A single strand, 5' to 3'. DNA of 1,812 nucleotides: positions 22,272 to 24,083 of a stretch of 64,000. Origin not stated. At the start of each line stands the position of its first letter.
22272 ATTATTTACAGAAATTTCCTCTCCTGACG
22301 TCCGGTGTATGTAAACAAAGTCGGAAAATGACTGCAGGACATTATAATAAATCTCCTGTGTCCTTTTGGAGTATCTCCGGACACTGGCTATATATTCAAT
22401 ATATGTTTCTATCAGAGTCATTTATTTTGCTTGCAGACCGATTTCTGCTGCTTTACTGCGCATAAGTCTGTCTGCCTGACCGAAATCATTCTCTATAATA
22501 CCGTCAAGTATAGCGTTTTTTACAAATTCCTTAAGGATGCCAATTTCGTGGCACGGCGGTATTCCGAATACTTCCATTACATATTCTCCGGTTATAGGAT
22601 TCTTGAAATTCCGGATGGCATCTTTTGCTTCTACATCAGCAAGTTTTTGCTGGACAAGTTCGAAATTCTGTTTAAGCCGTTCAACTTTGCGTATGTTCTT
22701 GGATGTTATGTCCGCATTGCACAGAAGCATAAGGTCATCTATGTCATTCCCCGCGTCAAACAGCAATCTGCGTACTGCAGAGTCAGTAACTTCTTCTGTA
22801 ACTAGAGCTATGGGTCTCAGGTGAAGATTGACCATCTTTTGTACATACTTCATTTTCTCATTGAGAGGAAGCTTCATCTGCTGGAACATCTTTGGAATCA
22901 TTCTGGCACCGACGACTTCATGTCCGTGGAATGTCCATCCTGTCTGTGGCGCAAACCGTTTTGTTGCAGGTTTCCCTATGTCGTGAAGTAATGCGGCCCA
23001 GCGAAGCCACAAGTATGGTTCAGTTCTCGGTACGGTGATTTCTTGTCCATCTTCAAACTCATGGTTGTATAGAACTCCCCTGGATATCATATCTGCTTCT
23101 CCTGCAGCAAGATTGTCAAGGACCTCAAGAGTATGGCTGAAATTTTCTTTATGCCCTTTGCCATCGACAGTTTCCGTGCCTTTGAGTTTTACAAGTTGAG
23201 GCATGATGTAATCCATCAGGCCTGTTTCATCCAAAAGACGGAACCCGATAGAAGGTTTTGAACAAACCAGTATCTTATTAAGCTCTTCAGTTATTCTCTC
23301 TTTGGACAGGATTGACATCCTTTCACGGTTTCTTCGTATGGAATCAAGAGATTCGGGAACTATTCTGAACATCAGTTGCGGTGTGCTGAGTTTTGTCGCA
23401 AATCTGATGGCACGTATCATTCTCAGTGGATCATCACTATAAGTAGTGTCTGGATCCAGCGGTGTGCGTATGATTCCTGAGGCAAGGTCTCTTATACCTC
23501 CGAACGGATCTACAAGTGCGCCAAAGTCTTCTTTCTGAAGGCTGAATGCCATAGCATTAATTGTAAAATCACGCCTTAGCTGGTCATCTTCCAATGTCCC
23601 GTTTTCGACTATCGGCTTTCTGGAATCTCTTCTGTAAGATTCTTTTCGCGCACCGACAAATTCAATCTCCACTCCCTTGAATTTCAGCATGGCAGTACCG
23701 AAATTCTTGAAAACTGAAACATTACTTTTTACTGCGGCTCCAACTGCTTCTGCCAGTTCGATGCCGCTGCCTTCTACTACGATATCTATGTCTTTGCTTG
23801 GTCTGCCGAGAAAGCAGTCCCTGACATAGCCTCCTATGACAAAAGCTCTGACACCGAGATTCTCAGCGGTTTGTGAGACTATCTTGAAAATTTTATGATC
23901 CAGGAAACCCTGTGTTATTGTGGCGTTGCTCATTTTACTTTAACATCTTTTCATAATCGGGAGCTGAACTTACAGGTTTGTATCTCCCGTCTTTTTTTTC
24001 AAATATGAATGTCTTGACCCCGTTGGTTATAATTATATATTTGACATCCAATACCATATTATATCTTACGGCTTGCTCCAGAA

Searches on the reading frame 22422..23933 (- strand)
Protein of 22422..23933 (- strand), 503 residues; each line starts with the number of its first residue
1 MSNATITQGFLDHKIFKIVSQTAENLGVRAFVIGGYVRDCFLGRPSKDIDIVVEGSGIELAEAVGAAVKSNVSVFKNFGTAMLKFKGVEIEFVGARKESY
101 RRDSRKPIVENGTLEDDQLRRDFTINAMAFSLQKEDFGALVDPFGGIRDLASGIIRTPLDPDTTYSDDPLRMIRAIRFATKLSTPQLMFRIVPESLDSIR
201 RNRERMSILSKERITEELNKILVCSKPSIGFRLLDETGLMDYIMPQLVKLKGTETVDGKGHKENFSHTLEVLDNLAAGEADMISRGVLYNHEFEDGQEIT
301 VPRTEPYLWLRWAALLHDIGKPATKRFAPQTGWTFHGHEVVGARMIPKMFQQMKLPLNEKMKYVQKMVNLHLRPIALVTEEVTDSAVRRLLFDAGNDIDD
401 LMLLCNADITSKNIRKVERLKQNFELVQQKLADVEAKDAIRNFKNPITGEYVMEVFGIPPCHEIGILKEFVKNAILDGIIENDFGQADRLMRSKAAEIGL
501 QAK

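Call 50: find_encoding_contigs(protein=window:22422-23933:-, flank=10000, max_places=1)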
Protein window:22422-23933:- (503 aa): 8 contigs read that carry it; 1 place shown.
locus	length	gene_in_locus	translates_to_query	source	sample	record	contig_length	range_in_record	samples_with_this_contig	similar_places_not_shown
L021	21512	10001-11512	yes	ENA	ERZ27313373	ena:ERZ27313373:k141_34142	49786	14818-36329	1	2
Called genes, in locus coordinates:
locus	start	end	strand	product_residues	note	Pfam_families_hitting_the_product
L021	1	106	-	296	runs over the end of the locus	PF01882:DUF58, PF13519:VWA_2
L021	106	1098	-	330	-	PF20030:bpMoxR, PF07726:AAA_3, PF07728:AAA_5, PF17863:AAA_lid_2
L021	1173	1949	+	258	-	PF01416:PseudoU_synth_1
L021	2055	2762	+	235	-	PF01618:MotA_ExbB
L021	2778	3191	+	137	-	PF02472:ExbD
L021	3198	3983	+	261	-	-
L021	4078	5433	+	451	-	PF01479:S4, PF00849:PseudoU_synth_2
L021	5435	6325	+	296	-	PF01926:MMR_HSR1, PF02421:FeoB_N, PF03193:RsgA_GTPase (faint), PF10662:PduV-EutP (weak), PF00071:Ras (weak), PF00350:Dynamin_N (faint), PF00009:GTP_EFTU (weak), PF07650:KH_2, +1 more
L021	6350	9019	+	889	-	PF00521:DNA_topoisoIV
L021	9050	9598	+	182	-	PF13238:AAA_18 (weak), PF01202:SKI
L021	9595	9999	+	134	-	PF04313:HSDR_N, PF13588:HSDR_N_2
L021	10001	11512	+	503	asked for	PF01743:PolyA_pol, PF12627:PolyA_pol_RNAbd, PF01966:HD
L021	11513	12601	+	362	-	PF13102:Phage_int_SAM_5 (faint), PF13495:Phage_int_SAM_4 (faint), PF00589:Phage_integrase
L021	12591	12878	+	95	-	PF02482:Ribosomal_S30AE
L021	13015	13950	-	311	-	PF00389:2-Hacid_dh, PF02826:2-Hacid_dh_C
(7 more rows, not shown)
